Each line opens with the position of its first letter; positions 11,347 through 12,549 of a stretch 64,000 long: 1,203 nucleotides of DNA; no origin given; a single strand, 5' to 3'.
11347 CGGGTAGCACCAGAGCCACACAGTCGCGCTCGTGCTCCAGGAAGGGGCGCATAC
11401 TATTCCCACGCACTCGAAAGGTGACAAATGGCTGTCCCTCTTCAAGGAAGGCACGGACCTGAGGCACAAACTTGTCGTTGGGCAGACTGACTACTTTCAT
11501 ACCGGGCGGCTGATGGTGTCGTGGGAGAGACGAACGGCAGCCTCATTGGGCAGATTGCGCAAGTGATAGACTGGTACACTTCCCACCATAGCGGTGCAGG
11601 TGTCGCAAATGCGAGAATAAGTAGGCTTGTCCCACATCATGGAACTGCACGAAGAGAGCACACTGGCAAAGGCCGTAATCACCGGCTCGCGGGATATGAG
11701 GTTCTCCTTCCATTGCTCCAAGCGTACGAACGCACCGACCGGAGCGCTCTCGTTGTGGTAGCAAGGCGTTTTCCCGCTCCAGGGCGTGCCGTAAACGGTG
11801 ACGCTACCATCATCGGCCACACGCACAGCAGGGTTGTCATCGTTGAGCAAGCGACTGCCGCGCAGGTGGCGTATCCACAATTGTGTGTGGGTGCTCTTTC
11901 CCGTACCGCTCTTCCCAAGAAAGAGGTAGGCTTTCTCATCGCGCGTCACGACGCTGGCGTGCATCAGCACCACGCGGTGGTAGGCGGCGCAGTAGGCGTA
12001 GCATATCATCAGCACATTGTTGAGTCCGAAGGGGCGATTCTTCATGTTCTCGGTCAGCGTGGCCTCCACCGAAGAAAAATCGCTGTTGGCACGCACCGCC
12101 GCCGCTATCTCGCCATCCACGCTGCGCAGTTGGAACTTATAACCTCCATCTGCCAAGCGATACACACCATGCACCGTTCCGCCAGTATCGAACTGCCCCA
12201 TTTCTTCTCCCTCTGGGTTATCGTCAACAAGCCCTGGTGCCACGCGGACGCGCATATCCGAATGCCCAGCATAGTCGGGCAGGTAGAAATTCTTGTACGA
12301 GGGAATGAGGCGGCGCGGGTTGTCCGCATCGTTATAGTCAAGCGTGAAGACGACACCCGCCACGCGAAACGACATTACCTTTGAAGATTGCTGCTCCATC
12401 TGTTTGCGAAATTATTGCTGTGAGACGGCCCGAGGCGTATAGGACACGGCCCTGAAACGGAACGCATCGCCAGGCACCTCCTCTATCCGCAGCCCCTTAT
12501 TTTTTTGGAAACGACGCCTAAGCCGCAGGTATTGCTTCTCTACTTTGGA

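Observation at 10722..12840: Orphan RiPP-like operon: secreted protein, HprK-like kinase, S24 peptidase and PqqD/RRE, with no recognisable precursor or core maturase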

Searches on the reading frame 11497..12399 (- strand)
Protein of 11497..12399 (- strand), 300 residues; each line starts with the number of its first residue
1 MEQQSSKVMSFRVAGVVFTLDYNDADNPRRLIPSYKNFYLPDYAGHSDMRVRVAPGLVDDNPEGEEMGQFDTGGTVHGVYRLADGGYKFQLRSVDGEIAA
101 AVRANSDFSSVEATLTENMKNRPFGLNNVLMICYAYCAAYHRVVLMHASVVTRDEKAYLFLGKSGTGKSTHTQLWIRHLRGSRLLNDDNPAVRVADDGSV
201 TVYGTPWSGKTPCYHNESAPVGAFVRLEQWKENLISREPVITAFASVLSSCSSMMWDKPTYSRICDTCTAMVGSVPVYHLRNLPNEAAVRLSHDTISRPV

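Call 3: search_protein_families(library=pfam, proteins=[window:11497-12399:-], max_evalue=0.1)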
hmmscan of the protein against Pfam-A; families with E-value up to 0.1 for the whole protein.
window:11497-12399:- (300 aa): 3 families
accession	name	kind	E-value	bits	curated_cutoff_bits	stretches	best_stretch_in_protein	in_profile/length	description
PF01293.25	PEPCK_ATP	-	0.003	16.8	26.5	1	133-173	186-228/465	Phosphoenolpyruvate carboxykinase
PF13555.12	AAA_29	-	0.023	14.9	27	0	150-170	16-37/61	P-loop containing region of AAA domain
PF07475.17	Hpr_kinase_C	-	0.079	12.9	33.3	0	146-197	9-58/171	HPr Serine kinase C-terminal domain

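Call 4: search_protein_families(library=ncbifam, proteins=[window:11497-12399:-], max_evalue=0.1)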
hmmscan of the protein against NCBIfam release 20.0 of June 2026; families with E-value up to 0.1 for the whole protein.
window:11497-12399:- (300 aa): 8 families
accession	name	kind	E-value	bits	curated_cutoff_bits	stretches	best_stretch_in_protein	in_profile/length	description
TIGR04352.1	HprK_rel_A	equivalog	2.2e-07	30.3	200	1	136-196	89-147/280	HprK-related kinase A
NF006821.0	PRK09344.1-3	subfamily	0.00046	18.9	369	1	130-191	188-260/525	phosphoenolpyruvate carboxykinase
TIGR04249.1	SCM_chp_ScmC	equivalog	0.00054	19.4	125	1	115-198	93-177/292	SynChlorMet cassette protein ScmC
NF006820.0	PRK09344.1-2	subfamily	0.011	14.4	636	1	136-173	206-244/529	phosphoenolpyruvate carboxykinase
NF004962.0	PRK06305.1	equivalog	0.018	14.2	559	1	144-191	28-75/465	DNA polymerase III subunits gamma and tau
NF006822.0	PRK09344.1-4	equivalog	0.057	11.9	806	1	135-179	208-253/537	phosphoenolpyruvate carboxykinase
NF006819.0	PRK09344.1-1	subfamily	0.062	12.1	745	1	134-181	217-265/538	phosphoenolpyruvate carboxykinase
TIGR02397.1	dnaX_nterm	equivalog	0.072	12.3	250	0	145-174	26-55/355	DNA polymerase III subunit gamma/tau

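Call 7: find_homologous_proteins(query=window:11497-12399:-, max_evalue=0.001)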
Query window:11497-12399:- (300 aa): 7946 proteins with E <= 0.001 among 8000 candidates; the best 120 are listed.
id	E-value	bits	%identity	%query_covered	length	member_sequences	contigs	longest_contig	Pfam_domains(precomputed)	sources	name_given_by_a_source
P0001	8.1e-204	693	100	100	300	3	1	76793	PF27840.1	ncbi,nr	ncbi:MAG: hypothetical protein IJS89_07405 [Bacteroidaceae bacterium]|nr:hypothetical protein [Bacte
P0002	2.9e-155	534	75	100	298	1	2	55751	PF27840.1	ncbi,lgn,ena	-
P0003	2.0e-153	528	76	99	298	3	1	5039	PF27840.1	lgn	-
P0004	1.7e-146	505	72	99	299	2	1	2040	PF27840.1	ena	-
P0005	1.5e-144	499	71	100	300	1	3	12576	PF27840.1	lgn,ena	-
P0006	3.4e-143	494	70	100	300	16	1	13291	PF27840.1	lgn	-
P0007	5.9e-143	493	70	99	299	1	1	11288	PF27840.1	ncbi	-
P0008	1.6e-140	485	70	98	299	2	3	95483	PF27840.1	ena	-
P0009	9.4e-127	440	67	97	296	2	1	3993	PF27840.1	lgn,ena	-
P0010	2.5e-98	347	54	97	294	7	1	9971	-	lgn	-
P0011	3.1e-98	347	55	96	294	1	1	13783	PF27840.1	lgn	-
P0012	6.6e-98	346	53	97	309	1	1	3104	PF27840.1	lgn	-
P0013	1.8e-97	344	52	97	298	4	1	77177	PF27840.1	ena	-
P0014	2.0e-97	344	56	99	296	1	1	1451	PF27840.1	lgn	-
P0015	3.8e-97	343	55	96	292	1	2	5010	-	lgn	-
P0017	7.3e-97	342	54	96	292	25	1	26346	PF27840.1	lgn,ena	-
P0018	1.1e-96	342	54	96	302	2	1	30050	PF27840.1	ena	-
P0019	1.5e-96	341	54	96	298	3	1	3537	PF27840.1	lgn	-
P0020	1.5e-96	341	54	99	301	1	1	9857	PF27840.1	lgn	-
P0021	2.2e-96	341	54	98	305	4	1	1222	PF27840.1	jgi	-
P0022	2.4e-96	340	54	96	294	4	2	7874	PF27840.1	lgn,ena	-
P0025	3.8e-96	340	55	95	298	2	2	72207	PF27840.1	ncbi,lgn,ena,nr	ncbi:MAG: hypothetical protein IJ659_02585 [Alloprevotella sp.]|nr:hypothetical protein [Alloprevote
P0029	2.3e-95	337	54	96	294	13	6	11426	PF27840.1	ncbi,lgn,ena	-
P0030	2.8e-95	337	54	96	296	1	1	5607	PF27840.1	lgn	-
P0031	3.4e-95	337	52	97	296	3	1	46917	PF27840.1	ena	-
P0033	4.7e-95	336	55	96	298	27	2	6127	PF27840.1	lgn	-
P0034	4.9e-95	336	53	97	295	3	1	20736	PF27840.1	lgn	-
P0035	8.2e-95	335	52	97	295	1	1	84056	PF27840.1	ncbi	-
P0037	1.6e-94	334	51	96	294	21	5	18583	PF27840.1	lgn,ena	-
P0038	2.8e-94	334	52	97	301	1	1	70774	PF27840.1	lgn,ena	-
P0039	3.6e-94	333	51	97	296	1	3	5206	PF27840.1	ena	-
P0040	3.8e-94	333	51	97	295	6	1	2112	PF27840.1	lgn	-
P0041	4.5e-94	333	54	98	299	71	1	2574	PF27840.1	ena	-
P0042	4.5e-94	333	52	98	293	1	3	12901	PF27840.1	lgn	-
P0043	5.1e-94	333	53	95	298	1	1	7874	PF27840.1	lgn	-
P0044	5.4e-94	333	52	97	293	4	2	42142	PF27840.1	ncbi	-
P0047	9.7e-94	332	50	98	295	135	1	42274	PF27840.1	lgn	-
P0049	2.2e-93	331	50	97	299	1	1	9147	PF27840.1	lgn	-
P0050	2.3e-93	331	51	96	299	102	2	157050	PF27840.1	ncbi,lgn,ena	-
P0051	2.3e-93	331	51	96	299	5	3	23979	PF27840.1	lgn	-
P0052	2.5e-93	331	59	83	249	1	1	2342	PF27840.1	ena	-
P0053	2.7e-93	330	51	97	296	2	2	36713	PF27840.1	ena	-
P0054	3.7e-93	330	52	97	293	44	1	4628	PF27840.1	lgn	-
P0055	5.2e-93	330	52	97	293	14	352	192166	PF27840.1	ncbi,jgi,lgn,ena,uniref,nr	ncbi:hypothetical protein [Bacteroides acidifaciens]|uniref:hypothetical protein n=1 Tax=Bacteroides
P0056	5.6e-93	329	51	98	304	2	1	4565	PF27840.1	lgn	-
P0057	6.0e-93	329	52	96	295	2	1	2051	PF27840.1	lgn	-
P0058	8.6e-93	329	52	96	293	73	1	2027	PF27840.1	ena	-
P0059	1.0e-92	329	52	96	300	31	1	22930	PF27840.1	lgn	-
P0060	1.1e-92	328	52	97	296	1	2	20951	PF27840.1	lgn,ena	-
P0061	1.3e-92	328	52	96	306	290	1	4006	PF27840.1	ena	-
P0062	1.3e-92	328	50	97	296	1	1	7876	PF27840.1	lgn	-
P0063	1.3e-92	328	50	97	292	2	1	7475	PF01293.26,PF27840.1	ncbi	-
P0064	1.5e-92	328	52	97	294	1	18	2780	PF27840.1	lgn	-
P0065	1.5e-92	328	52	97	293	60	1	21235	PF27840.1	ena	-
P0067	1.7e-92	328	52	97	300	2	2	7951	PF27840.1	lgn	-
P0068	2.4e-92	327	52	97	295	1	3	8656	PF27840.1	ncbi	-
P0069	2.9e-92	327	52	97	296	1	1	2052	PF27840.1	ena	-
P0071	3.9e-92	327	52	97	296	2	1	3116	PF27840.1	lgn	-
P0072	4.0e-92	327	52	97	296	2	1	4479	PF27840.1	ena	-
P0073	5.4e-92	326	52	96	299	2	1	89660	PF27840.1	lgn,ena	-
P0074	5.4e-92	326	49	98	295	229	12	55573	PF27840.1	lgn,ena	-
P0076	6.8e-92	326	51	99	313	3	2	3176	PF27840.1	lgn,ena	-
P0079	1.5e-91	325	52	97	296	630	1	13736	PF27840.1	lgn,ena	-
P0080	1.5e-91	325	51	98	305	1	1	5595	PF27840.1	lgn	-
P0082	1.6e-91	325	51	97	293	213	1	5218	PF27840.1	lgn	-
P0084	2.0e-91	324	52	97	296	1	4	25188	PF27840.1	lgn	-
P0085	2.7e-91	324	48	95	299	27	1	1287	PF27840.1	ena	-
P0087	2.9e-91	324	49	97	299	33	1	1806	PF27840.1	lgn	-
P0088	3.2e-91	324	51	97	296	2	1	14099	PF27840.1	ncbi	-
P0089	3.9e-91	323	51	97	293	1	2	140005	PF27840.1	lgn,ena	-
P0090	5.0e-91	323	52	96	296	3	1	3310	PF27840.1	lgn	-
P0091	5.1e-91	323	53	96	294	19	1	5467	PF27840.1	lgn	-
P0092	5.6e-91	323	52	96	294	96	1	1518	PF27840.1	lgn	-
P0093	6.1e-91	323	52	96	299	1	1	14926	PF27840.1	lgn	-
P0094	1.0e-90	322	49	97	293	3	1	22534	PF27840.1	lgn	-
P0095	1.6e-90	321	51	97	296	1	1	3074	PF27840.1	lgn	-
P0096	1.6e-90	321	47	96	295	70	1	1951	PF27840.1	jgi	jgi:hypothetical protein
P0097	1.8e-90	321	51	98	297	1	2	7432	PF27840.1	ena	-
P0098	2.0e-90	321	49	98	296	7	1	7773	PF27840.1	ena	-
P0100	2.2e-90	321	50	95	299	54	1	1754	PF27840.1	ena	-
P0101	2.5e-90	321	51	97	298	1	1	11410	PF27840.1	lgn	-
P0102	5.0e-90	320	49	97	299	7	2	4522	PF27840.1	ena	-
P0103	7.0e-90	319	52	96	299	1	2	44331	PF27840.1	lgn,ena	-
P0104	7.8e-90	319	52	96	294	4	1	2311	PF27840.1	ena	-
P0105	8.8e-90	319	50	97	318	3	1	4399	PF27840.1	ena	-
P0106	1.1e-89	319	52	96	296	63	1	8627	PF27840.1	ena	-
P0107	1.1e-89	319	50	97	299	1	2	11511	PF27840.1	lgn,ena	-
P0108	1.6e-89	318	49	97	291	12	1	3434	PF27840.1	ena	-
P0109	1.9e-89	318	48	98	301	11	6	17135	PF27840.1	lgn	-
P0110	2.8e-89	317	50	97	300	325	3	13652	PF27840.1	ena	-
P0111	2.8e-89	317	52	97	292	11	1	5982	PF27840.1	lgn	-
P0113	3.0e-89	317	49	98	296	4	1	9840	PF27840.1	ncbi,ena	-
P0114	3.2e-89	317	50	99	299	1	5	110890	PF27840.1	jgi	-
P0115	5.9e-89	316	49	98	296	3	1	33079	PF27840.1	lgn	-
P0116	6.1e-89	316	53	95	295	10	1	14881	PF27840.1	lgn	-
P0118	8.2e-89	316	52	97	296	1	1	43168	PF27840.1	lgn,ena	-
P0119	8.6e-89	316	52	95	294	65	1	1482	PF27840.1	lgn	-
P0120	9.9e-89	315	50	97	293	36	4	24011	PF27840.1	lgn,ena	-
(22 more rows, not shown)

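Call 8: find_encoding_contigs(protein=P0055, flank=6000, max_places=4)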
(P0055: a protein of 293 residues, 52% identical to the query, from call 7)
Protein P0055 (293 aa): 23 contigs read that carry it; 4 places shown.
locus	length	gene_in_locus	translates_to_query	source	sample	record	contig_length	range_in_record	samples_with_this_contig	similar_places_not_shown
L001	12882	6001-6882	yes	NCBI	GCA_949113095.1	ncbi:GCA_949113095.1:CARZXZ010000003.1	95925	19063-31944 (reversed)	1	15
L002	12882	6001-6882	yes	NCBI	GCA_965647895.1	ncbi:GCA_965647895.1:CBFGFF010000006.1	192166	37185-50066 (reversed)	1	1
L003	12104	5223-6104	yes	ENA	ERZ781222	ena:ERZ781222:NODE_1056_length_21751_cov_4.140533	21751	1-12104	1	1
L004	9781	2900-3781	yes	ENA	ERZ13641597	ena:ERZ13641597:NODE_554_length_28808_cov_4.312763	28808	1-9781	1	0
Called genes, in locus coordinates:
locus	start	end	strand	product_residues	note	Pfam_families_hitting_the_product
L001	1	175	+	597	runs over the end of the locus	PF17092:PCB_OB (faint), PF21710:Spt6_S1 (faint), PF00575:S1, PF23459:S1_RRP5 (faint), PF00575:S1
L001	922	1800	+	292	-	PF03755:YicC-like_N, PF08340:YicC-like_C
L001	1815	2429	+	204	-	PF00625:Guanylate_kin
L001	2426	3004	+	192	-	PF01467:CTP_transf_like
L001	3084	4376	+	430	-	-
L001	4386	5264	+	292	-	PF01048:PNP_UDP_1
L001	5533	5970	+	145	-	-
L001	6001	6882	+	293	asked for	PF27840:ScmC (faint)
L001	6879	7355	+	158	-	-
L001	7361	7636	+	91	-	PF05402:PqqD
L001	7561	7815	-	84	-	-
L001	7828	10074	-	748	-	PF01384:PHO4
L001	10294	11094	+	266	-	PF00753:Lactamase_B, PF23023:Anti-Pycsar_Apyc1 (faint), PF12706:Lactamase_B_2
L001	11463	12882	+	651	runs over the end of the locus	PF01807:Zn_ribbon_DnaG, PF08275:DNAG_N, PF01751:Toprim, PF13155:Toprim_2, PF13362:Toprim_3 (faint), PF13662:Toprim_4, PF10410:DnaB_bind, PF28534:DUF8430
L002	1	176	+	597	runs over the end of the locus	PF17092:PCB_OB (faint), PF21710:Spt6_S1 (faint), PF00575:S1, PF23459:S1_RRP5 (faint), PF00575:S1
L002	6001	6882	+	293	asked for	PF27840:ScmC (faint)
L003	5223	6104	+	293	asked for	PF27840:ScmC (faint)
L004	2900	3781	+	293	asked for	PF27840:ScmC (faint)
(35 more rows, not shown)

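Call 9: find_encoding_contigs(protein=P0025, flank=6000, max_places=3)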
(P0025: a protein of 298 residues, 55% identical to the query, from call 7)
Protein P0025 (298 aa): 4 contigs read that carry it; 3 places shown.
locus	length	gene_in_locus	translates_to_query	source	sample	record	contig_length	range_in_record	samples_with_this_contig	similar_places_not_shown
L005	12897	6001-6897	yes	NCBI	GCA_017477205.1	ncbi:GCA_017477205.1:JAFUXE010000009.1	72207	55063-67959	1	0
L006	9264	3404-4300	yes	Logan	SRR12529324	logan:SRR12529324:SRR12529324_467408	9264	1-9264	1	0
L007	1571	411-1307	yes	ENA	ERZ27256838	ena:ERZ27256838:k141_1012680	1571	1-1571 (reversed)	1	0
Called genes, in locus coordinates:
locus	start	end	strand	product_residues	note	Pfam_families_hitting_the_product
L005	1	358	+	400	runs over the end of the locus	PF02441:Flavoprotein, PF04127:DFP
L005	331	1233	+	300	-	PF16119:DUF4835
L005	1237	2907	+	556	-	PF02463:SMC_N, PF13476:AAA_23, PF13304:AAA_21 (faint)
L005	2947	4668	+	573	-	-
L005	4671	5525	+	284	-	PF00140:Sigma70_r1_2, PF04542:Sigma70_r2, PF04539:Sigma70_r3, PF04545:Sigma70_r4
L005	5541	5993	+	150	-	-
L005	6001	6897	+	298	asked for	PF27840:ScmC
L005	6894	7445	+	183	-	-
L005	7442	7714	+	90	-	PF05402:PqqD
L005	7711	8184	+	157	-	PF02590:SPOUT_MTase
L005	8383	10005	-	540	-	-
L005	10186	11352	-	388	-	-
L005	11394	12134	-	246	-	PF01553:Acyltransferase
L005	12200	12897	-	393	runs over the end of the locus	PF28548:4TM_phosphoesterase, PF00149:Metallophos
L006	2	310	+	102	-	?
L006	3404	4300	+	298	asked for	PF27840:ScmC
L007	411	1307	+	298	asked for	PF27840:ScmC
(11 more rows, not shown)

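Call 15: find_related_loci(query=A1, collection=genome_contigs, flank=8000)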
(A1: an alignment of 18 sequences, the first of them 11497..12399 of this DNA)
Query A1 (300 aa) in genome_contigs; peptide patterns used: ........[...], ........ (x = any residue, [..] = any of these).
600 stretches matched a pattern (row limit reached: there are more); 595 encode a relative of the query (tblastn E <= 1e-3); the best 80 are kept; 80 distinct loci.
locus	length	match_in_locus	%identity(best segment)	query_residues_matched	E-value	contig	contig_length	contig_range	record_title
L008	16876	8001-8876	52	7-298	3e-99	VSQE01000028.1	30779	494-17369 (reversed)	MAG: Prevotellamassilia sp. isolate SC1164_S17_bin.5 SC1164_S17_SC1164_S17_bin.5_contig_28, whole genome shotgun sequenc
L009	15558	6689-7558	50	9-299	7e-97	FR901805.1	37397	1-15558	Prevotella sp. CAG:891 genomic scaffold, scf516, whole genome shotgun sequence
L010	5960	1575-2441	48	9-298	1e-92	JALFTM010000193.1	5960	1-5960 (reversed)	MAG: Bacteroidales bacterium isolate SUG997 k141_5610690, whole genome shotgun sequence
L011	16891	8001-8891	47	2-298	5e-88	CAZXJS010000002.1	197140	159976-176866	MAG TPA_asm: uncultured Prevotellamassilia sp. isolate SRP225648_co1_652 genome assembly, contig: NODE_23_length_197140_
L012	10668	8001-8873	47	9-298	1e-84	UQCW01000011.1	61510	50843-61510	uncultured Prevotella sp. isolate UMGS156 genome assembly, contig: NODE_127_length_61510_cov_7.492260, whole genome shot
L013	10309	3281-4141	46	9-293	3e-84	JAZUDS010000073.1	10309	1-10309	MAG: Alloprevotella sp. isolate T1900045308_TH20190078.MAGScoT_cleanbin_000012 SGB_6196_k141_1560586, whole genome shotg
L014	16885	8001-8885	45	6-298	4e-82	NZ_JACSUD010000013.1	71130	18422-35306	Alloprevotella sp. Lung230 contig00013, whole genome shotgun sequence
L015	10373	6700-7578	44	9-298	6e-82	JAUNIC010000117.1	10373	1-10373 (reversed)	MAG: Bacteroidales bacterium isolate S28M_St_metabat_126 NODE_4627_length_10373_cov_9.679589, whole genome shotgun seque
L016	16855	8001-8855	48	11-297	2e-81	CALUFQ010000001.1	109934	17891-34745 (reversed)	MAG: uncultured Paraprevotella sp. isolate BRZ_EQ__bin131 genome assembly, contig: BRZ_EQ__NODE_448_length_109934_cov_7.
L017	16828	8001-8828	51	16-296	2e-81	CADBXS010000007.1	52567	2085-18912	MAG: uncultured Bacteroidales bacterium isolate RUG14395 genome assembly, contig: RUG14395_asm_7, whole genome shotgun s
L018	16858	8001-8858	45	11-296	3e-77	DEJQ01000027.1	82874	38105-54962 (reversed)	MAG TPA_asm: Prevotellaceae bacterium UBA2744 UBA2744_contig_441, whole genome shotgun sequence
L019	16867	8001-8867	43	11-297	6e-77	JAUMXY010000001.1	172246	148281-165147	MAG: Bacteroidales bacterium isolate S16M_St_61 NODE_1_length_172246_cov_11.835926, whole genome shotgun sequence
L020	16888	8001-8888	45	1-297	1e-76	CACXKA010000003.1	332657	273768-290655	MAG: uncultured Bacteroidales bacterium isolate RUG11335 genome assembly, contig: RUG11335_asm_3, whole genome shotgun s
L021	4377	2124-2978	46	11-296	4e-76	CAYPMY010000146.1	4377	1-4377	MAG TPA_asm: uncultured Paraprevotella sp. isolate SRP314395_co1_231 genome assembly, contig: NODE_17591_length_4377_cov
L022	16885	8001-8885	42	3-298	5e-75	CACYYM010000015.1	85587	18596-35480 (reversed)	MAG: uncultured Bacteroidales bacterium isolate RUG12391 genome assembly, contig: RUG12391_asm_15, whole genome shotgun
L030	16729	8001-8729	46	58-297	3e-70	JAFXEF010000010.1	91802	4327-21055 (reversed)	MAG: Bacteroidaceae bacterium isolate RGIG6335 Sheep_Rectum-3__c392, whole genome shotgun sequence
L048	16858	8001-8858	40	11-298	9e-67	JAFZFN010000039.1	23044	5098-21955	MAG: Bacteroidaceae bacterium isolate RGIG7720 Water_buffalos_Rectum-3__c480949, whole genome shotgun sequence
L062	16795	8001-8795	41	32-298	3e-64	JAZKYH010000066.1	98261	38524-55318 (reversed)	MAG: Bacteroidaceae bacterium isolate T1900045104_TC20190098.MAGScoT_cleanbin_000010 SGB_4771_k141_2191096, whole genome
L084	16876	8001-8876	38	6-297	3e-60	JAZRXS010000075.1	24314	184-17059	MAG: Prevotella sp. isolate T1900044950_TA20190003.MAGScoT_cleanbin_000126 SGB_3608_k141_674096, whole genome shotgun se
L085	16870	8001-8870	40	7-298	7e-60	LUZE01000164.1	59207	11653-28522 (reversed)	MAG: Bacteroidales bacterium Bact_13 Bact_13_contig_7889, whole genome shotgun sequence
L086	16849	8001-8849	38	11-297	3e-59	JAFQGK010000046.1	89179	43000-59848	MAG: Bacteroidales bacterium isolate RGIG1796 Goat_Cecum-4__c549711, whole genome shotgun sequence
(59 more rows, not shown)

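Call 19: search_protein_representatives(protein=window:11497-12399:-)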
Query: 300 residues. Proteins with E-value up to 0.001 (for the whole library): 7937; up to 1e-10: 3720; up to 1e-30: 625. The best 150 are listed.
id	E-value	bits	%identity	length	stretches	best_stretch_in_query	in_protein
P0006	1.1e-143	494.2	70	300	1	1-300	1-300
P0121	1.8e-82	293.2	47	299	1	11-295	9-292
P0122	9.9e-76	271.1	48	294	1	11-299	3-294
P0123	4.6e-75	268.9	43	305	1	9-295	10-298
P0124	5.2e-74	265.5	44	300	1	8-297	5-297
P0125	9.6e-74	264.6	59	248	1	103-299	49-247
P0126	5.5e-73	262.1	46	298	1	9-297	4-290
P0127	1.1e-70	254.6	43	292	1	11-298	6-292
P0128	1.4e-66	241.1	48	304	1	65-296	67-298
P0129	1.1e-65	238.1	42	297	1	7-296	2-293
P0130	1.9e-65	237.4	42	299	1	9-293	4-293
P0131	4.6e-65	236.1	43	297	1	9-297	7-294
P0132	1.3e-64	234.6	55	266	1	106-296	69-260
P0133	2.1e-64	234.0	47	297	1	59-297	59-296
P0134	1.5e-63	231.2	48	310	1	64-294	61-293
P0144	1.1e-59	218.4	39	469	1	6-295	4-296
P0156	7.2e-56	205.9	37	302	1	5-297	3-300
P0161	5.2e-55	203.1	37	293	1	11-296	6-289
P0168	7.9e-54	199.2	36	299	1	8-297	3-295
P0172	2.7e-53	197.5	36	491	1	16-296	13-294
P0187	3.5e-51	190.5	38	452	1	7-297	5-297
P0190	1.9e-50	188.1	35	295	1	10-298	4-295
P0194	3.2e-50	187.4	52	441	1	118-297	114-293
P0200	6.7e-50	186.3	46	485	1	115-297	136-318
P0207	2.5e-49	184.4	48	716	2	118-297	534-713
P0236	3.4e-47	177.4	44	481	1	94-295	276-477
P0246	8.3e-47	176.2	51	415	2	195-297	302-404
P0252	1.4e-46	175.5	33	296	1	6-296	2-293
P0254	1.5e-46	175.3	34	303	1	9-298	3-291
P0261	5.2e-46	173.5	46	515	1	118-295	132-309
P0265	6.5e-46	173.2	40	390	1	93-297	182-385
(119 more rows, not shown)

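Call 20: search_protein_families(library=pfam, proteins=[P0144, P0172, P0187, P0207, P0236, P0200, P0261, P0194, P0246, P0265], max_evalue=0.01)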
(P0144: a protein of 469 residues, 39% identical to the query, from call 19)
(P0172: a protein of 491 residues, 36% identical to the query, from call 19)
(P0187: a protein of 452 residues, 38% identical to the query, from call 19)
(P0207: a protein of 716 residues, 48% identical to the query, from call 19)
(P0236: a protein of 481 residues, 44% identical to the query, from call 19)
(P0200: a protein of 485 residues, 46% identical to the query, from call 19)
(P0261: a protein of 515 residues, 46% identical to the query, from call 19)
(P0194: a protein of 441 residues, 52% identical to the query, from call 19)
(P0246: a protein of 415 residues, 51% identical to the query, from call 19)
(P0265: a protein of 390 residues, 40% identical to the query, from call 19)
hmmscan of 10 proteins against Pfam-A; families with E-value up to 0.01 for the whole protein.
P0144 (469 aa): 0 families

P0172 (491 aa): 0 families

P0187 (452 aa): 2 families
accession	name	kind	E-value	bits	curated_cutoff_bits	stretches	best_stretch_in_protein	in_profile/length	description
PF00717.28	Peptidase_S24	-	1.6e-06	28.3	23.3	1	328-395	30-94/116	Peptidase S24-like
PF01293.25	PEPCK_ATP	-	0.0032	16.7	26.5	1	132-172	185-227/465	Phosphoenolpyruvate carboxykinase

P0207 (716 aa): 2 families
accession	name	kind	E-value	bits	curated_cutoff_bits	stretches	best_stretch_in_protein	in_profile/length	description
PF02684.21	LpxB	-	4.5e-73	246.7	22.6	1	4-349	2-348/374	Lipid-A-disaccharide synthetase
PF01293.25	PEPCK_ATP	-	0.0016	17.6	26.5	1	547-605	184-239/465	Phosphoenolpyruvate carboxykinase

P0236 (481 aa): 0 families

P0200 (485 aa): 1 family
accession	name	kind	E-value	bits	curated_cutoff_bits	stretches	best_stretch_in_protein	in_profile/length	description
PF00717.28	Peptidase_S24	-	2e-05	24.7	23.3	1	338-405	28-92/116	Peptidase S24-like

P0261 (515 aa): 1 family
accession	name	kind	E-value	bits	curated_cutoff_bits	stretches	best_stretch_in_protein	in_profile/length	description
PF00717.28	Peptidase_S24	-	3.1e-08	33.8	23.3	1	365-446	25-104/116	Peptidase S24-like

P0194 (441 aa): 1 family
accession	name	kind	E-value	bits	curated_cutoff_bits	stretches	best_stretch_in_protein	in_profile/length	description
PF01293.25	PEPCK_ATP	-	0.0019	17.4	26.5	1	131-186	188-240/465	Phosphoenolpyruvate carboxykinase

P0246 (415 aa): 1 family
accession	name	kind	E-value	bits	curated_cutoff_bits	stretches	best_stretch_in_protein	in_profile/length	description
PF13671.12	AAA_33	-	0.0041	17.9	27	0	208-270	3-64/143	AAA domain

P0265 (390 aa): 1 family
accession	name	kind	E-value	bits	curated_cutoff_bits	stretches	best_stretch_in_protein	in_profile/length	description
PF01293.25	PEPCK_ATP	-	0.0019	17.4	26.5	1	221-286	185-253/465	Phosphoenolpyruvate carboxykinase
